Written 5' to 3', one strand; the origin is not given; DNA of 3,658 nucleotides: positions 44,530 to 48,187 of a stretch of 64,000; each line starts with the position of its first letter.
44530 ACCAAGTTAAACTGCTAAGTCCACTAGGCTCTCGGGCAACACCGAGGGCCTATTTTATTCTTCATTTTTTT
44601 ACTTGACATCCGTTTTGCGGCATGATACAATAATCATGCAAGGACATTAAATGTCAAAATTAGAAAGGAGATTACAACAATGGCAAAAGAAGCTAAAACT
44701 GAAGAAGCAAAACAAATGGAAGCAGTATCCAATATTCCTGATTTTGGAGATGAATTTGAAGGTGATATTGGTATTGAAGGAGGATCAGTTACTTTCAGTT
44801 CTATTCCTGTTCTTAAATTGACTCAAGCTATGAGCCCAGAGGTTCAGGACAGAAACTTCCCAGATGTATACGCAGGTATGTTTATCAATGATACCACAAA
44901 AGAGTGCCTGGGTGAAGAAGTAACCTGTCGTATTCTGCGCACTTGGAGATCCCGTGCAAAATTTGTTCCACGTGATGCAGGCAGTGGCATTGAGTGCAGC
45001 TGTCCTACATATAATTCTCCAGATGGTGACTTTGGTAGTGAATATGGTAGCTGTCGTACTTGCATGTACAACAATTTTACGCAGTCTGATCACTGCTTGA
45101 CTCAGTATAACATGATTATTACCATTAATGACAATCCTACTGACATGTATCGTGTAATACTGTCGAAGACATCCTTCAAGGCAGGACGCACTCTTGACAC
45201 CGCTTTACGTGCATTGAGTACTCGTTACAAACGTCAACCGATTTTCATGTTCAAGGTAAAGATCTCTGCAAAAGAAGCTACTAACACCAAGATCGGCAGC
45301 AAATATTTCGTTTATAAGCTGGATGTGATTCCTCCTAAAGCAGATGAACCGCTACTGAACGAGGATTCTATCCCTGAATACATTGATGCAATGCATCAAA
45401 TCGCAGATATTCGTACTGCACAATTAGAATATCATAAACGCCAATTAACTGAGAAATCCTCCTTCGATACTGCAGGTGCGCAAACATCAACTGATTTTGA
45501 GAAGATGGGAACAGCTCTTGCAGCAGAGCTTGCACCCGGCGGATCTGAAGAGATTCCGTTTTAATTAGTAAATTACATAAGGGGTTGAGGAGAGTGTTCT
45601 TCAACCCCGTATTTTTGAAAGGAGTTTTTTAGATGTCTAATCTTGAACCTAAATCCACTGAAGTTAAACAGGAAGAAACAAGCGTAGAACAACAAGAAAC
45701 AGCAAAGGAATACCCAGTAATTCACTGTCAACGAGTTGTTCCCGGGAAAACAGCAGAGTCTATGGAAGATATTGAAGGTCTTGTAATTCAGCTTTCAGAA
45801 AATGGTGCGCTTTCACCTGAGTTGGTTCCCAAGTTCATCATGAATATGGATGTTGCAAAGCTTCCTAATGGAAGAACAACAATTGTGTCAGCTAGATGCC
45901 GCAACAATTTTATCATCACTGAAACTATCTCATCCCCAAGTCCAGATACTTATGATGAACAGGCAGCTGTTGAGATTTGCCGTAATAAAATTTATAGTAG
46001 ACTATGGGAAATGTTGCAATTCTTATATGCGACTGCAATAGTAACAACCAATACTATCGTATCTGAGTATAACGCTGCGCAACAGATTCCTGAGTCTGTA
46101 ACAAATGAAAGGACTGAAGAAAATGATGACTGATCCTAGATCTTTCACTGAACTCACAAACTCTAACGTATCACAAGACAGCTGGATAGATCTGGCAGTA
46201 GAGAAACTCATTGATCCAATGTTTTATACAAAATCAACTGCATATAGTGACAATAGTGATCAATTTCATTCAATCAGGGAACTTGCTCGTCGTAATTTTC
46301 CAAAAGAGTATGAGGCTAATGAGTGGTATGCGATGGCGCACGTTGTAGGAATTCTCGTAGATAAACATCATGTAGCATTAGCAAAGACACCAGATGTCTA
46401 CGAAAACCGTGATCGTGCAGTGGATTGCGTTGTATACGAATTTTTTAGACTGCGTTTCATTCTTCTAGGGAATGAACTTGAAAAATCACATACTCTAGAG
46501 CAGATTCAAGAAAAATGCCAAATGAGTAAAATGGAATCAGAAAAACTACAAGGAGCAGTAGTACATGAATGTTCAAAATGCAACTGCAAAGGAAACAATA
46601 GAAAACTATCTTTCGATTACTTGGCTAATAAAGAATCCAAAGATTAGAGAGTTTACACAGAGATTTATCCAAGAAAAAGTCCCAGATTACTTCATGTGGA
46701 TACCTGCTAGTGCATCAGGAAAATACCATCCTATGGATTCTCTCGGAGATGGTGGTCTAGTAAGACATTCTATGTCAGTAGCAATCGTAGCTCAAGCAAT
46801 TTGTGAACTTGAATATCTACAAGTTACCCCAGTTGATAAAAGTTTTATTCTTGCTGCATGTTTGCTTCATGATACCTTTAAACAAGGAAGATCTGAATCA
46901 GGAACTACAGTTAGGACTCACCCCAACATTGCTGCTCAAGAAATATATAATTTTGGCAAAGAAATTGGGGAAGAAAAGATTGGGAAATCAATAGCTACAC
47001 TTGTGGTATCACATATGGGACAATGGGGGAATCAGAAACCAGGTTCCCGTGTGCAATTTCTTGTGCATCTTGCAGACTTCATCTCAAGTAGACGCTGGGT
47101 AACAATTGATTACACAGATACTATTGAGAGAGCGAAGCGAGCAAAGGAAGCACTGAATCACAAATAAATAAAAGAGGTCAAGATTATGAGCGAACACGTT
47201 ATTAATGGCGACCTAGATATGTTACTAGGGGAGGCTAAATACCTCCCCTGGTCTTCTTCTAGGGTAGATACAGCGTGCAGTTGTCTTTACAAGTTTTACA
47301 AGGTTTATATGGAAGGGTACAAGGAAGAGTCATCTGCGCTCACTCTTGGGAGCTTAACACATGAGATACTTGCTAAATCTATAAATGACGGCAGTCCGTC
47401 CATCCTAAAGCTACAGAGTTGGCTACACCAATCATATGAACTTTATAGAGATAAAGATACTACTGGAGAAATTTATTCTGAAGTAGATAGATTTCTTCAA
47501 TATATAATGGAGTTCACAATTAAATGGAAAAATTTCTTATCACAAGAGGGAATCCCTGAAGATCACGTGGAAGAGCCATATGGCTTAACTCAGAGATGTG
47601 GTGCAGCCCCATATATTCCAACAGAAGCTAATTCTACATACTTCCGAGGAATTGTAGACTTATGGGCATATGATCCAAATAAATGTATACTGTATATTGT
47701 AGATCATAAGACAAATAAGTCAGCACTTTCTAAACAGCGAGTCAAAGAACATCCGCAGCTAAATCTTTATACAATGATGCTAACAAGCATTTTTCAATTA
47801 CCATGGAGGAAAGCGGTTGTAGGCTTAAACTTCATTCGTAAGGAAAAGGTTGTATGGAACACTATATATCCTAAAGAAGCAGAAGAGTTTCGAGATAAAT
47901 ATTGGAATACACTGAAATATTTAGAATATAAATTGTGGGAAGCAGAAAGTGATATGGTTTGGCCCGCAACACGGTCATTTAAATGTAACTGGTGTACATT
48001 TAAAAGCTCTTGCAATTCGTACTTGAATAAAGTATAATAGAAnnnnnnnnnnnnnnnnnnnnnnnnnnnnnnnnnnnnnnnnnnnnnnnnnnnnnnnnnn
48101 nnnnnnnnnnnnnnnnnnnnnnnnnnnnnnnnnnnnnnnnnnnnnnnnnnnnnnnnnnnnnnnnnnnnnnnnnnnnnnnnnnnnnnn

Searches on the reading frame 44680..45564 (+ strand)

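Call 9: search_protein_families(library=pfam, proteins=[window:44680-45564:+], max_evalue=0.01)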
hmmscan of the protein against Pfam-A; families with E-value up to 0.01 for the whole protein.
window:44680-45564:+ (294 aa): 1 family
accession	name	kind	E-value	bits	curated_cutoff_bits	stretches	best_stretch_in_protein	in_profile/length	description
PF23977.1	Pam3_Gp34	-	4.9e-16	59.7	27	1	19-219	7-212/235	Pam3 phage gp34-like protein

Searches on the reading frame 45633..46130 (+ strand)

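Call 44: search_protein_families(library=phrogs, proteins=[window:45633-46130:+], max_evalue=0.001)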
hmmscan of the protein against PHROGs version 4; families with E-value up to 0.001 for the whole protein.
window:45633-46130:+ (166 aa): 2 families
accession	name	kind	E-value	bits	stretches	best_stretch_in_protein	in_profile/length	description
phrog_9467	-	unknown function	1.6e-12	48.4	1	57-136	73-151/155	-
phrog_322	-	unknown function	8.6e-09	37.2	1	61-135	26-102/239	-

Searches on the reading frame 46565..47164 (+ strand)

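Call 44: search_protein_families(library=phrogs, proteins=[window:46565-47164:+], max_evalue=0.001)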
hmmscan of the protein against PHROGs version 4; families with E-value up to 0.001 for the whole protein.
window:46565-47164:+ (200 aa): 2 families
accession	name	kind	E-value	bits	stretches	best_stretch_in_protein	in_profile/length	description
phrog_5889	-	unknown function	1.8e-40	139.8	1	4-191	11-209/242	-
phrog_3921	-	unknown function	0.00063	20.2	1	67-171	32-132/227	-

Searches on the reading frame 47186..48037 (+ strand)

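Call 9: search_protein_families(library=pfam, proteins=[window:47186-48037:+], max_evalue=0.01)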
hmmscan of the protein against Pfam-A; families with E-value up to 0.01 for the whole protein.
window:47186-48037:+ (283 aa): 2 families
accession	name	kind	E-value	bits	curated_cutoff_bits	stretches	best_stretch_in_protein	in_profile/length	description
PF12705.13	PDDEXK_1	-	2.4e-20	74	22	1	22-277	2-247/247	PD-(D/E)XK nuclease superfamily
PF08696.17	Dna2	-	0.0071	16.5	22.4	0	23-114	57-154/204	DNA replication factor Dna2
